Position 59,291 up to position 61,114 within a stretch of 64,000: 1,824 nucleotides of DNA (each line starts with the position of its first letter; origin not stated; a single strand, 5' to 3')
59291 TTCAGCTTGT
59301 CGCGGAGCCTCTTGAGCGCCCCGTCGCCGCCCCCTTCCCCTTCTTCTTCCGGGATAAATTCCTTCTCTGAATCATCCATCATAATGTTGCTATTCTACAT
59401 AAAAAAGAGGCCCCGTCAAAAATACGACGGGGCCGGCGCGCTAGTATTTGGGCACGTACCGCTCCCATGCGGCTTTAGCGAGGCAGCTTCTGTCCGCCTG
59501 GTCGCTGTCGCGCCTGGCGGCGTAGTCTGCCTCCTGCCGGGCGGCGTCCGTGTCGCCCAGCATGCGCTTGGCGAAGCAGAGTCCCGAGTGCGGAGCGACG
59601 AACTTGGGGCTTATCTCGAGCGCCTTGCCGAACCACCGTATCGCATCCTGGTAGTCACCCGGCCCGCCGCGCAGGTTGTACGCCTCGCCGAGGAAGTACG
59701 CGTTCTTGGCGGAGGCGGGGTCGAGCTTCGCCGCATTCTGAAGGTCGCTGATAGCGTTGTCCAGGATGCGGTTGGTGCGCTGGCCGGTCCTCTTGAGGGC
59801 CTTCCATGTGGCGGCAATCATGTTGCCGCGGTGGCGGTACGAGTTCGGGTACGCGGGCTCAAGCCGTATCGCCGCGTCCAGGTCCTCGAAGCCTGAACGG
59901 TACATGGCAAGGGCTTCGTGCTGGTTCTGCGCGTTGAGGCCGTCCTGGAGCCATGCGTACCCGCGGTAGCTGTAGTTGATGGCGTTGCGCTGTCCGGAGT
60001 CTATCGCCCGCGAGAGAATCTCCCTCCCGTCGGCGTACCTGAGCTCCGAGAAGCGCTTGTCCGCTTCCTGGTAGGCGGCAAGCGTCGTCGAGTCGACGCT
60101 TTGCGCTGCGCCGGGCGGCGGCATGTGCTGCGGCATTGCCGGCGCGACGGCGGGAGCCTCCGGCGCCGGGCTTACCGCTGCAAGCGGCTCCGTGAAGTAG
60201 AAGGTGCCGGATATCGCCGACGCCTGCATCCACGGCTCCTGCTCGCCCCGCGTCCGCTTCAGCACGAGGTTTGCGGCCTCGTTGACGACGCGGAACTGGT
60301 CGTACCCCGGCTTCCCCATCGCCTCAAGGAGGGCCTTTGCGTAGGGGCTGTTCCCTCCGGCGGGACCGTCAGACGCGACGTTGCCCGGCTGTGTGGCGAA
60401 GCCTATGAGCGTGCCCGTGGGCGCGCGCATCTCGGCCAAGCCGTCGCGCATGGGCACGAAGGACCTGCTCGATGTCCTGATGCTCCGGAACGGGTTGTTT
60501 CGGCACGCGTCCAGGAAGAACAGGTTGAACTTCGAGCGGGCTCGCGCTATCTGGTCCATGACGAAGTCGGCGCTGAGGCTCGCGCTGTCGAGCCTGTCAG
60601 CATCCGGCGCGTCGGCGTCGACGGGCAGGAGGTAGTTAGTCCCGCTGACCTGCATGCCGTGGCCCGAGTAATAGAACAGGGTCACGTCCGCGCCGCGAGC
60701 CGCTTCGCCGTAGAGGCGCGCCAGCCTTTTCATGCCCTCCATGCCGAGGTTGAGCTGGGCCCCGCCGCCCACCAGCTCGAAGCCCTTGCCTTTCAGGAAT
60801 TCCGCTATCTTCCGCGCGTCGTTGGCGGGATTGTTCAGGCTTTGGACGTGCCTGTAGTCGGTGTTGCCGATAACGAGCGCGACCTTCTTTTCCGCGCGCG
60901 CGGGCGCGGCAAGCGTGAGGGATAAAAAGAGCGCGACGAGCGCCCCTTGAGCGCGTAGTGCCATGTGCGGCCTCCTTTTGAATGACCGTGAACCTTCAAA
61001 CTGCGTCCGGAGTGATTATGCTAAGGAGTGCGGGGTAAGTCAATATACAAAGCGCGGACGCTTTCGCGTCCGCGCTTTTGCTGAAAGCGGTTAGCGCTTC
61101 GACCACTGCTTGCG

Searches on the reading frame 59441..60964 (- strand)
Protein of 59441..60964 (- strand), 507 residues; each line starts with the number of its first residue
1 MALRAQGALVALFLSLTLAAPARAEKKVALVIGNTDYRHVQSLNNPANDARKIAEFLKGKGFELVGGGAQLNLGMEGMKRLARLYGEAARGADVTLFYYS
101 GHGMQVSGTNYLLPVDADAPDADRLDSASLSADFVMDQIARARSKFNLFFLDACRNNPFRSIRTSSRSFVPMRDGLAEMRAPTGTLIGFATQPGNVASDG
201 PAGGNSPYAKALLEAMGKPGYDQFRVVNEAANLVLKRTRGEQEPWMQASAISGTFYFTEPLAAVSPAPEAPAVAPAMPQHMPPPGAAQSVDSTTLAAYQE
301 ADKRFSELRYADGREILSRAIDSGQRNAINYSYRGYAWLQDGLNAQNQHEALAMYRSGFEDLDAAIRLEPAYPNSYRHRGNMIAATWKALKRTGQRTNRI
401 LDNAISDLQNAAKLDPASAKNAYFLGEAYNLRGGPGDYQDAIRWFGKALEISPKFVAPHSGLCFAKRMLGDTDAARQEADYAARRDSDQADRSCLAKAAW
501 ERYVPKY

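Call 79: search_protein_families(library=pfam, proteins=[window:59441-60964:-], max_evalue=0.00001)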
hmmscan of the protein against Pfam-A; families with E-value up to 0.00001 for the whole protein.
window:59441-60964:- (507 aa): 4 families
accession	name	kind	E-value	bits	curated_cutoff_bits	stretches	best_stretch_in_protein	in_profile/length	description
PF00656.27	Peptidase_C14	-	1.2e-33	117.1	21.4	1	26-256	1-233/233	Caspase domain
PF13414.12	TPR_11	-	2.8e-10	40.2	26.8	0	436-462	8-34/42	TPR repeat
PF14559.12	TPR_19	-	9.4e-08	32.7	25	0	436-488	5-57/68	Tetratricopeptide repeat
PF07719.23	TPR_2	-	9.2e-06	25.9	27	0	436-454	15-33/34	Tetratricopeptide repeat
